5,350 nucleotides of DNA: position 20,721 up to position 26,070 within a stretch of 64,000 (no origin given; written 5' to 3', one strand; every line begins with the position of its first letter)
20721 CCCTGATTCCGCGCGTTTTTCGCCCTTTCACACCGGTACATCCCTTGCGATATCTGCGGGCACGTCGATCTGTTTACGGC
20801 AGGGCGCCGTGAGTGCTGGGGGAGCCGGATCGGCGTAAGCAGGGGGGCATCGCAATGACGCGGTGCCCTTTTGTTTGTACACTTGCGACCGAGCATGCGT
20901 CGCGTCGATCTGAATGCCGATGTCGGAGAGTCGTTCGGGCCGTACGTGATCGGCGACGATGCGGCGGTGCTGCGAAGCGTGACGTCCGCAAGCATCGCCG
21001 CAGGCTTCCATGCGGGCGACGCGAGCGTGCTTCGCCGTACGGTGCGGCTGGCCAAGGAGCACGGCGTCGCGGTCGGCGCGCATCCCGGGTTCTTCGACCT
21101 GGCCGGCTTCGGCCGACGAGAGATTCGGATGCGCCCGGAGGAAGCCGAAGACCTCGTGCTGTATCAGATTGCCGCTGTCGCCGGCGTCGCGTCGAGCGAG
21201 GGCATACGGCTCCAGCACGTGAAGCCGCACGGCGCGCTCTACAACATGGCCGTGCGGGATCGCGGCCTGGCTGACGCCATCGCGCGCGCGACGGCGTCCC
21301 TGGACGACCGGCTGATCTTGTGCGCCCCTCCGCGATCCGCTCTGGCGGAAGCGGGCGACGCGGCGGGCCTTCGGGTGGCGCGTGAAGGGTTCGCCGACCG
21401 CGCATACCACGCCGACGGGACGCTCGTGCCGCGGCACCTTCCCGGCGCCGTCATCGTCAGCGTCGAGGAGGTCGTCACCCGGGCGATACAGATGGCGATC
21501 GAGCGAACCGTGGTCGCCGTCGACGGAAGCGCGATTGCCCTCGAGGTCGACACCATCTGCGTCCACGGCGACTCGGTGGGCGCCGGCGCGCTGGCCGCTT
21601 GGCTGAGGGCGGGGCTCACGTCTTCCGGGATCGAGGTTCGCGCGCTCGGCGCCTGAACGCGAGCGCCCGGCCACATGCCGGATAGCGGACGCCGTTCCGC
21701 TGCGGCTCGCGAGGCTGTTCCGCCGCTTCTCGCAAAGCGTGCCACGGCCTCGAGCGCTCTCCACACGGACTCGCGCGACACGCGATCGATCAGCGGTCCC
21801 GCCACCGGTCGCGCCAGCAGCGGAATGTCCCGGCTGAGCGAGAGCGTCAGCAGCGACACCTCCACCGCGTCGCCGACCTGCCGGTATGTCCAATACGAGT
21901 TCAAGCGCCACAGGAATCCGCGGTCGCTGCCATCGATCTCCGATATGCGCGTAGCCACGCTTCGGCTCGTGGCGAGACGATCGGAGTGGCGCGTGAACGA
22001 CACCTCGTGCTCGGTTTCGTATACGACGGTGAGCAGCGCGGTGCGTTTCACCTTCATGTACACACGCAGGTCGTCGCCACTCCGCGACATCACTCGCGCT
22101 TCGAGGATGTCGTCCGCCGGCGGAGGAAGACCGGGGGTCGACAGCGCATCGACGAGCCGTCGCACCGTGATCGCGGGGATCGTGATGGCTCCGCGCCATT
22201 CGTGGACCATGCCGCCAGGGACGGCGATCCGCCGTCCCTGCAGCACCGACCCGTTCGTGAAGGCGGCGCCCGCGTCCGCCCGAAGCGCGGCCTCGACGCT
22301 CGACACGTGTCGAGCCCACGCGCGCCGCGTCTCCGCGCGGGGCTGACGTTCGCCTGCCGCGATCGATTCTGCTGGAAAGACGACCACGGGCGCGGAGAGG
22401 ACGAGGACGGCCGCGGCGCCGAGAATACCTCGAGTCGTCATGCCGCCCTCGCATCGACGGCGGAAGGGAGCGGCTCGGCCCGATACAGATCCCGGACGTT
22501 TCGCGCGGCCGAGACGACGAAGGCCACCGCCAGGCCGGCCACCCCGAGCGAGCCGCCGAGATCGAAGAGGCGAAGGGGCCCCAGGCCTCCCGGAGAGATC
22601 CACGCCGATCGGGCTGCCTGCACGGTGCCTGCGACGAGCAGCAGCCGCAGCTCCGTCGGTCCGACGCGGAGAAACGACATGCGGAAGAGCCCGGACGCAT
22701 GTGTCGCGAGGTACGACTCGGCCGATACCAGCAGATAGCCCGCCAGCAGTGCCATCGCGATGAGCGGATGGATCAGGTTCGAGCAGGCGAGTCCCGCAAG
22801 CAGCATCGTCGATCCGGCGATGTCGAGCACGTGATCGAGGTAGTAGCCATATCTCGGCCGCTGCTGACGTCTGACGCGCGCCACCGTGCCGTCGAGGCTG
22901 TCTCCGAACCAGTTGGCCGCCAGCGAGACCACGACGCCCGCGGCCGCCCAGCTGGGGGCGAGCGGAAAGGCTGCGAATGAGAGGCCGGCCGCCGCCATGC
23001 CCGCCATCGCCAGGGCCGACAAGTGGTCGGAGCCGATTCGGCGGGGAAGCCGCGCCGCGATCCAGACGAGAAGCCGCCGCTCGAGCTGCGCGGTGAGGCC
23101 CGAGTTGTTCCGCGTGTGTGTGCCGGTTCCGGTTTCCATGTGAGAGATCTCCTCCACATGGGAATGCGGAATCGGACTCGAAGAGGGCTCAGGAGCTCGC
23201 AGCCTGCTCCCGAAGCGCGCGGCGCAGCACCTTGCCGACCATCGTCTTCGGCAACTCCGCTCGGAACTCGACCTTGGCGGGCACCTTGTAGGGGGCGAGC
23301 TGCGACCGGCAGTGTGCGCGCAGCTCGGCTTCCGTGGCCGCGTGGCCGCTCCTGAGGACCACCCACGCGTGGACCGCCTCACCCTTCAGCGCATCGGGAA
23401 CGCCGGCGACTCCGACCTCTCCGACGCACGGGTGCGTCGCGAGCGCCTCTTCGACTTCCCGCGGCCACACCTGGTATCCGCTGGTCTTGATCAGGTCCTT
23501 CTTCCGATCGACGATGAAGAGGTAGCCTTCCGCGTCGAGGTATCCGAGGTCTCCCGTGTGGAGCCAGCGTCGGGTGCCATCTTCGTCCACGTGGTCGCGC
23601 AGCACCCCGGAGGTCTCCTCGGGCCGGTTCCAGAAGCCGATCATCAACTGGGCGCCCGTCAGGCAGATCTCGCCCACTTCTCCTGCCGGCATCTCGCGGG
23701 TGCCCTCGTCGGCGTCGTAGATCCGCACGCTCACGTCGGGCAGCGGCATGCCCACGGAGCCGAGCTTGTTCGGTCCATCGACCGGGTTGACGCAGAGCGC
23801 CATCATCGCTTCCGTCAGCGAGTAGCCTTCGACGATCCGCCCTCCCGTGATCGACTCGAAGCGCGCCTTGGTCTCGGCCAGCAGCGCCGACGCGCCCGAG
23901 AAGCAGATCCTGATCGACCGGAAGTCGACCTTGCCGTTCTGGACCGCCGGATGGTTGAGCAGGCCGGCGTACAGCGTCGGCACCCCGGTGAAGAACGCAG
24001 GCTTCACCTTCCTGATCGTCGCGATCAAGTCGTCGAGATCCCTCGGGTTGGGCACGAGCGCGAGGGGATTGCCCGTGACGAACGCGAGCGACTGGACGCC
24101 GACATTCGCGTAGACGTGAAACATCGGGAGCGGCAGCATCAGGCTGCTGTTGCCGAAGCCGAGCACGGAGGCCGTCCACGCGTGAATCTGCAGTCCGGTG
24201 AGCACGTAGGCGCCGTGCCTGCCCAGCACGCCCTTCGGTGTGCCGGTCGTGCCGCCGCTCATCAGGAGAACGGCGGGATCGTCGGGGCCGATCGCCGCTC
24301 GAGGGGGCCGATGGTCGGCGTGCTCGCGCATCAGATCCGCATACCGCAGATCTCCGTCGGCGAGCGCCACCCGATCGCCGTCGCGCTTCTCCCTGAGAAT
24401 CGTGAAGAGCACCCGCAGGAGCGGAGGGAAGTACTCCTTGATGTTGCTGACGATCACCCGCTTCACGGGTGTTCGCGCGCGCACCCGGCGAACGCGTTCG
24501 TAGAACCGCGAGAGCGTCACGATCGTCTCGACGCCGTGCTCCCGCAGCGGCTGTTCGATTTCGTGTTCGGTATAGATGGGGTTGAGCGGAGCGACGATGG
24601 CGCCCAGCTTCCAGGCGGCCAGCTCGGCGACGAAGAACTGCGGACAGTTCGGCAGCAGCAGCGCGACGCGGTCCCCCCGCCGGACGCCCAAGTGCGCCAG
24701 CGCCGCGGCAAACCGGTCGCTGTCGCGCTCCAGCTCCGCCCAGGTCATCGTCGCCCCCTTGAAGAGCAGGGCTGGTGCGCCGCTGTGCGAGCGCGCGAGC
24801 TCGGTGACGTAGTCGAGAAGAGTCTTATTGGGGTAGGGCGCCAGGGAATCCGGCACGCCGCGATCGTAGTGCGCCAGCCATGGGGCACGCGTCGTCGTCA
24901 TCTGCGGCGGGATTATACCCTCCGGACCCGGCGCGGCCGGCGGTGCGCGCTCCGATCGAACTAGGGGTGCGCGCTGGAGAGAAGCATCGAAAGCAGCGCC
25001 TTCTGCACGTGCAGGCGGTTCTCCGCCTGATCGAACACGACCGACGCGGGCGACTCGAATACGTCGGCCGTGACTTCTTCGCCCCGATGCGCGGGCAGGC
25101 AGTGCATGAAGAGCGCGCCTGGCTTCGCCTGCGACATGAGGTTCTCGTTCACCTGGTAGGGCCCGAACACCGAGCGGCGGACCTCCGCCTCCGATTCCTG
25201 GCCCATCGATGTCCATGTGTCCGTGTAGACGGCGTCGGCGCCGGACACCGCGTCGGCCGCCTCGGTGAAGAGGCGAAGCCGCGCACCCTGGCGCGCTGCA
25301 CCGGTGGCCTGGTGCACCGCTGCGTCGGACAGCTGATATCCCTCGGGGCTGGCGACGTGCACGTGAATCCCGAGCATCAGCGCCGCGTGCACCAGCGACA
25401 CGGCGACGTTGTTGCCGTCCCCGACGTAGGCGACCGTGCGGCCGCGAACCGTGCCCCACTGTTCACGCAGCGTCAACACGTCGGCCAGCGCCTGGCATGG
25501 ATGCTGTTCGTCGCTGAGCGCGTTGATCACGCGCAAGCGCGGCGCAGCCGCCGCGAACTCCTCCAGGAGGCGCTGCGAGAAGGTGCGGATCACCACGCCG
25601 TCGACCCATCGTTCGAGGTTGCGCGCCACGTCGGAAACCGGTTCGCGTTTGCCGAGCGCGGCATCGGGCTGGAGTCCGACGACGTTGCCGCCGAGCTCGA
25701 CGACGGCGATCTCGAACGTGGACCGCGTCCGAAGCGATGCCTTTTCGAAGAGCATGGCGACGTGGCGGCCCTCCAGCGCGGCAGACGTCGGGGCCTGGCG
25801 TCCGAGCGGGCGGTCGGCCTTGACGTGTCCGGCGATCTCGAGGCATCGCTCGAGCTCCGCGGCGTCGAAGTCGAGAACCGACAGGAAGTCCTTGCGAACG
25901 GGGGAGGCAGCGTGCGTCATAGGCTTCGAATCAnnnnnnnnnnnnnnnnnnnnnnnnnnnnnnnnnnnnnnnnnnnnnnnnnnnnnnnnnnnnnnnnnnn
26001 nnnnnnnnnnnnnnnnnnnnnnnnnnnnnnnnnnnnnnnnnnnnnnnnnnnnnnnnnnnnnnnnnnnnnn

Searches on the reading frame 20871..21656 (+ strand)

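Call 54: search_protein_families(library=pfam, proteins=[window:20871-21656:+], max_evalue=0.0001)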
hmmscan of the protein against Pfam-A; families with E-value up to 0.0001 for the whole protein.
window:20871-21656:+ (261 aa): 1 family
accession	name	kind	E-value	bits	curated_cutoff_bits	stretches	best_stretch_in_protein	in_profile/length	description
PF03746.21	LamB_YcsF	-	2e-93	312.9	22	1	12-249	1-238/239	LamB/YcsF family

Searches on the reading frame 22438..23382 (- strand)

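Call 54: search_protein_families(library=pfam, proteins=[window:22438-23382:-], max_evalue=0.0001)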
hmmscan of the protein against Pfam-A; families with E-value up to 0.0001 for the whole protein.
window:22438-23382:- (314 aa): 1 family
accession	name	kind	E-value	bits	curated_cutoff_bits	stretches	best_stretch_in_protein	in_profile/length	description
PF01066.26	CDP-OH_P_transf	-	4.2e-06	27.7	22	1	125-254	8-132/152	CDP-alcohol phosphatidyltransferase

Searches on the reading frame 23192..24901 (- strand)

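Call 54: search_protein_families(library=pfam, proteins=[window:23192-24901:-], max_evalue=0.0001)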
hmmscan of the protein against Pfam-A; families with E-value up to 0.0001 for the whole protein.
seq(570 aa): 2 families
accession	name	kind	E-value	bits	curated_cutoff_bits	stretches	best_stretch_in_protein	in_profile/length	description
PF00501.34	AMP-binding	-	4.4e-81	273.1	29.9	1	36-424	5-384/384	AMP-binding enzyme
PF13193.12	AMP-binding_C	-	3.9e-22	79.4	24.5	1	482-557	1-76/76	AMP-binding enzyme C-terminal domain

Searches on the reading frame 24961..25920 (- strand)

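Call 30: search_protein_families(library=ncbifam, proteins=[window:24961-25920:-], max_evalue=0.00001)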
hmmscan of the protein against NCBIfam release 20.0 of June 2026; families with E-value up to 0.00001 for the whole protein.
window:24961-25920:- (319 aa): 16 families
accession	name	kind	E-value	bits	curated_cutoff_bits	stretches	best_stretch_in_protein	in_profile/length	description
NF001986.0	PRK00779.1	subfamily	3e-117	391.2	306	1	9-315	5-305/307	ornithine carbamoyltransferase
TIGR00658.1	orni_carb_tr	equivalog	2.9e-105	351.8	280.85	1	10-314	1-303/304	ornithine carbamoyltransferase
NF011380.0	PRK14805.1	equivalog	5.4e-93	311.4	421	1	10-315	2-301/302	ornithine carbamoyltransferase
TIGR04384.1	putr_carbamoyl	exception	6.4e-72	242.4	500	1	11-315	1-308/330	putrescine carbamoyltransferase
NF003286.0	PRK04284.1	subfamily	2.2e-66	224.2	515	2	10-279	7-278/332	ornithine carbamoyltransferase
NF009213.0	PRK12562.1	subfamily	4.3e-58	197.3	559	2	9-281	6-281/334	ornithine carbamoyltransferase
NF002470.0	PRK01713.1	equivalog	8.9e-52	176.6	545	2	11-279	9-279/334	ornithine carbamoyltransferase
NF003384.0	PRK04523.1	equivalog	1.2e-48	165.9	288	1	10-315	4-334/336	N-acetylornithine carbamoyltransferase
TIGR00670.1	asp_carb_tr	equivalog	7.7e-45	153.3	236.95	1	11-314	2-303/304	aspartate carbamoyltransferase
NF011379.0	PRK14804.1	equivalog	2.2e-44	151.8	373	1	10-314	7-309/311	ornithine carbamoyltransferase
NF002032.1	PRK00856.1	equivalog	8.6e-44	149.9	263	1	10-313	1-296/297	aspartate carbamoyltransferase catalytic subunit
NF008853.0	PRK11891.1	equivalog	3e-30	105.2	560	1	9-315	88-399/430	aspartate carbamoyltransferase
NF006046.0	PRK08192.1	equivalog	2.7e-24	86.1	512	1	11-315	8-318/339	aspartate carbamoyltransferase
NF010387.0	PRK13814.1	equivalog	1.1e-17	64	660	1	48-314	42-303/310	aspartate carbamoyltransferase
NF005538.0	PRK07200.1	equivalog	2.7e-16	59.6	453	1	130-300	155-362/396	knotted carbamoyltransferase YgeW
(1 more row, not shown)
